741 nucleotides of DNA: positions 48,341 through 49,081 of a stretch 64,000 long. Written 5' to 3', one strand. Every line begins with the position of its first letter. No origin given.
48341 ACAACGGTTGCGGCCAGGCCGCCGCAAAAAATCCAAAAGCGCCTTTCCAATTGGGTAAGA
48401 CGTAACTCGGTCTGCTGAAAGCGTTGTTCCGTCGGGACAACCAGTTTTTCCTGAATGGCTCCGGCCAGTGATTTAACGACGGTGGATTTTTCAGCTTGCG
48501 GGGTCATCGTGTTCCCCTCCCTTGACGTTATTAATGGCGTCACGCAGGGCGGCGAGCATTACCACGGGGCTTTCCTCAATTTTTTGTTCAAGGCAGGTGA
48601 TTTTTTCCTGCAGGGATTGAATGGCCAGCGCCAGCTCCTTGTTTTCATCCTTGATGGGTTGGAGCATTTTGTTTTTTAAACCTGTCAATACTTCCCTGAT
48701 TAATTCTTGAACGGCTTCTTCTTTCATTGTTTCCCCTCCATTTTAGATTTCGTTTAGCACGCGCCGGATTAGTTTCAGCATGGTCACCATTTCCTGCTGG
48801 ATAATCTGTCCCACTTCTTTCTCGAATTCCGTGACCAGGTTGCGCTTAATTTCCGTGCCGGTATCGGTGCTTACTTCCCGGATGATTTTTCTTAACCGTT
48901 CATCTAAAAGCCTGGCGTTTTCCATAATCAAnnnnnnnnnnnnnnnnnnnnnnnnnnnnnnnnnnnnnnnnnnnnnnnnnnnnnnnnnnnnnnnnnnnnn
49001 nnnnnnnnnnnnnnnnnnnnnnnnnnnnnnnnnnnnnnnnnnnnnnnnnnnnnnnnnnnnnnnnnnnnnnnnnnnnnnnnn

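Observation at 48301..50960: Four-gene operon: miniaturised double dynamin-like GTPase plus three small paralogous helical proteins, one tail-anchored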

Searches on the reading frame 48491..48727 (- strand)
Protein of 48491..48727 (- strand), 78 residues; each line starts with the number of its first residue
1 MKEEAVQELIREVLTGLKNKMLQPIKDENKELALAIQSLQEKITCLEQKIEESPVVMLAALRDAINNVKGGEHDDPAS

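Call 3: search_protein_families(library=pfam, proteins=[window:48491-48727:-], max_evalue=1)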
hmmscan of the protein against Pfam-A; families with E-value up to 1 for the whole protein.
window:48491-48727:- (78 aa): 5 families
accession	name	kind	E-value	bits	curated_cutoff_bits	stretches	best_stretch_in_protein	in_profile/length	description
PF06705.16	SF-assemblin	-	0.004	17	30.6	1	3-67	61-125/247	SF-assemblin/beta giardin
PF20302.4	HisK-N-like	-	0.096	13.3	27.8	1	7-68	43-100/132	HisK-N-like globin domain of the ASK signalosome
PF07889.17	DUF1664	-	0.098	13.1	34.6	1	4-49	79-123/124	Protein of unknown function (DUF1664)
PF05073.17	Baculo_p24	-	0.18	12.2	21.3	1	5-69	89-147/160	Baculovirus P24 capsid protein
PF14551.11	MCM_N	-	0.22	12.4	24.9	1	23-68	27-72/95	MCM N-terminal domain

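Call 4: search_protein_families(library=ncbifam, proteins=[window:48491-48727:-], max_evalue=1)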
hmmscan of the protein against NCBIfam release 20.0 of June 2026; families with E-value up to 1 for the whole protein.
window:48491-48727:- (78 aa): 7 families
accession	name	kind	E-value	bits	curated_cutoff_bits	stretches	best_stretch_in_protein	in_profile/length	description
NF009642.0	PRK13169.1-3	equivalog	0.0052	17.2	142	1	7-52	15-58/112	DNA replication initiation control protein YabA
NF002509.0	PRK01903.1-4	equivalog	0.006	17.4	175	1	2-61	44-102/107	ribonuclease P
TIGR04523.1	Mplasa_alph_rch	subfamily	0.0074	14.3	270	1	18-52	368-402/745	helix-rich protein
TIGR02135.1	phoU_full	equivalog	0.066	12.8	130.25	1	5-59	13-66/212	phosphate signaling complex protein PhoU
NF052667.1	Tsi2_fam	equivalog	0.07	13.6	70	1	29-53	6-30/73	Tsi2 family anti-toxin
NF003546.0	PRK05205.1-2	equivalog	0.13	12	268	1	10-69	23-79/175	bifunctional pyr operon transcriptional regulator/uracil phosphoribosyltransferase PyrR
NF033542.1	transpos_IS110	equivalog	0.15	11.2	140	1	3-53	160-210/343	IS110 family RNA-guided transposase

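Call 5: search_protein_families(library=padloc, proteins=[window:48491-48727:-], max_evalue=1)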
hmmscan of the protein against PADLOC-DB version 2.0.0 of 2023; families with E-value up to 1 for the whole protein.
window:48491-48727:- (78 aa): 2 families
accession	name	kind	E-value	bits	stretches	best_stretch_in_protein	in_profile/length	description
PDLC00552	JetC2|JetC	-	0.0012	14.6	1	3-52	530-579/1365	DUF3584 domain; MukB-like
PDLC03812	RTasRmuC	-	0.015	11.9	1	25-69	124-171/439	DRT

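Call 54: find_homologous_proteins(query=window:48491-48727:-, max_evalue=0.01)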
Query window:48491-48727:- (78 aa): 11 proteins with E <= 0.01 among 11 candidates.
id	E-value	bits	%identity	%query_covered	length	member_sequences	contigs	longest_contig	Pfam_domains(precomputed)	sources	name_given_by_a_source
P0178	1.1e-40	154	100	100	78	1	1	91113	-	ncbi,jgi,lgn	ncbi:MAG: hypothetical protein AB1556_01480 [Bacillota bacterium]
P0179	2.6e-39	150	99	100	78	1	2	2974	-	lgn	-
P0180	5.6e-30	120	76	100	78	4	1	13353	-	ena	-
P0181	1.2e-29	119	79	100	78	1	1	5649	-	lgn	-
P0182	1.8e-29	119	78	100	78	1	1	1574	-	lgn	-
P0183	3.1e-29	118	79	100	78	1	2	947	-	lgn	-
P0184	6.5e-29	117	78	100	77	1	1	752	-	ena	-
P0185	1.8e-26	109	72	100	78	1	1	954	-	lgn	-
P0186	3.3e-26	108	77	95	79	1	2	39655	-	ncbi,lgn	-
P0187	1.1e-24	104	75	92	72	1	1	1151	-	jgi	-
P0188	1.4e-22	97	75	88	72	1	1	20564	-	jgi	-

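Call 69: search_protein_families(library=phrogs, proteins=[window:48491-48727:-], max_evalue=0.01)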
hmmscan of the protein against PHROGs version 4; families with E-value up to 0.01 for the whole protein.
window:48491-48727:- (78 aa): 1 family
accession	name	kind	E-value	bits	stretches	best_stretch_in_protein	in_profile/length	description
phrog_11382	-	unknown function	0.0037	18.6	1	19-71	66-117/117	-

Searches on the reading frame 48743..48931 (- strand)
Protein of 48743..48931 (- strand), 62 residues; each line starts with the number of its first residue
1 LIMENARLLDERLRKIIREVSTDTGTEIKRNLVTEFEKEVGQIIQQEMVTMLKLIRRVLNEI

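Call 3: search_protein_families(library=pfam, proteins=[window:48743-48931:-], max_evalue=1)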
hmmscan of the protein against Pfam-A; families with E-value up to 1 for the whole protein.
window:48743-48931:- (62 aa): 2 families
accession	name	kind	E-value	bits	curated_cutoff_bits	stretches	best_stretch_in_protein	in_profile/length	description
PF22023.1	Pus10_THUMP_arc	-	0.076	13.6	28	1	16-49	30-63/78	Pus10 THUMP domain, archaeal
PF04155.23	Ground-like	-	0.22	12.6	35.4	1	10-42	6-39/73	Ground-like domain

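Call 4: search_protein_families(library=ncbifam, proteins=[window:48743-48931:-], max_evalue=1)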
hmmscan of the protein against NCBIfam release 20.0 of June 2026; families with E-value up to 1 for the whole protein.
window:48743-48931:- (62 aa): 2 families
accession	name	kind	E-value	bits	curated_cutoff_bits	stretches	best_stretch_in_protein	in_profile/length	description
NF006465.1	PRK08868.1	equivalog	0.018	15.5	154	1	9-58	78-128/134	flagellar protein FlaG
NF009755.0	PRK13261.2-1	equivalog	0.045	13.8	223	1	4-51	23-70/150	urease accessory protein UreE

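Call 5: search_protein_families(library=padloc, proteins=[window:48743-48931:-], max_evalue=1)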
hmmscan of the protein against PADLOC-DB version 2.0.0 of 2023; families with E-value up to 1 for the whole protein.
window:48743-48931:- (62 aa): 1 family
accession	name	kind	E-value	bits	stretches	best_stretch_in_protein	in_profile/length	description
PDLC01841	CARF2--CARF_HEPN_CARF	-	0.0028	14.3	1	2-57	523-577/709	-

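Call 63: search_protein_representatives(protein=window:48743-48925:-)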
Query: 60 residues. Proteins with E-value up to 0.001 (for the whole library): 19; up to 1e-10: 2; up to 1e-30: 0. The best 19 are listed.
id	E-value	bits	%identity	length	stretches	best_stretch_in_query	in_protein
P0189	5.0e-20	85.6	73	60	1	1-60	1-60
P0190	3.8e-12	61.2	58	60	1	1-60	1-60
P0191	2.6e-09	52.4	58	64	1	1-59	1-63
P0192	1.2e-08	50.3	55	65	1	1-60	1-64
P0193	2.8e-08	49.2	53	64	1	1-60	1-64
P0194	1.0e-07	47.4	60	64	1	1-45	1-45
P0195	3.6e-07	45.7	53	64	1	1-59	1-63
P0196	4.8e-07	45.4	46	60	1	1-59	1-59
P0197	5.3e-07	45.2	52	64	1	1-58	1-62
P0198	2.1e-06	43.4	48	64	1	1-58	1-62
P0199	7.2e-06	41.7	53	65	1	1-53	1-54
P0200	7.5e-06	41.7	53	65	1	1-55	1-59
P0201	9.7e-06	41.3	46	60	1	1-57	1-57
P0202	3.1e-05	39.8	52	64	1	1-44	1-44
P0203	3.8e-05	39.5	68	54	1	1-37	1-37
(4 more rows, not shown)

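Call 69: search_protein_families(library=phrogs, proteins=[window:48743-48925:-], max_evalue=0.01)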
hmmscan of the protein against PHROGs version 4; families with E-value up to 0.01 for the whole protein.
window:48743-48925:- (60 aa): 0 families

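Call 80: find_related_loci(query=A4, collection=metagenome_contigs, flank=4500)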
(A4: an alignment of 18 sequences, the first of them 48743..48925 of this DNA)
Query A4 (60 aa) in metagenome_contigs; peptide patterns used: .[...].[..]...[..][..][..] (x = any residue, [..] = any of these).
120 stretches matched a pattern; 26 encode a relative of the query (tblastn E <= 1e-3); 26 distinct loci.
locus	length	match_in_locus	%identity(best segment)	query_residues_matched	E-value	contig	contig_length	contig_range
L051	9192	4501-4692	53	1-60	1e-16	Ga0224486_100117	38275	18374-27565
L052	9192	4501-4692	53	1-60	5e-16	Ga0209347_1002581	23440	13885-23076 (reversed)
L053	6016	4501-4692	53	1-60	5e-16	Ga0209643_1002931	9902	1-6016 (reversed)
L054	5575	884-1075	53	1-60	1e-15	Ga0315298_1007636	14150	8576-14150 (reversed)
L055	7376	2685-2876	52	1-60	6e-15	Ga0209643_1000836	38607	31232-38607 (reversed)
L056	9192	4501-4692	50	1-60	6e-14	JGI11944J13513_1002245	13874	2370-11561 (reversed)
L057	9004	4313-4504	50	1-60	6e-14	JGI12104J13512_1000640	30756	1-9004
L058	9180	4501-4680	48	1-60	3e-13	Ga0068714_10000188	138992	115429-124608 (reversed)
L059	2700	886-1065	47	1-60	3e-13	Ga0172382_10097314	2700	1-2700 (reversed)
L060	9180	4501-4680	48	1-60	3e-13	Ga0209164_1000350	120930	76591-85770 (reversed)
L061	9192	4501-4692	50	1-60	1e-14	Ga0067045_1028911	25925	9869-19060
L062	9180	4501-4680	48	1-60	4e-13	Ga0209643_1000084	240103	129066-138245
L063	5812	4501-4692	45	1-60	5e-13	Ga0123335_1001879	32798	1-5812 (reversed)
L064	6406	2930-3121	45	1-60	5e-13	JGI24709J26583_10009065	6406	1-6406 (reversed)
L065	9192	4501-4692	47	1-60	8e-13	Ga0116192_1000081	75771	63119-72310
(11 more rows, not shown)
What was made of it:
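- Tried and rejected: The P1-seeded metagenome scan made up for this (call 80).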
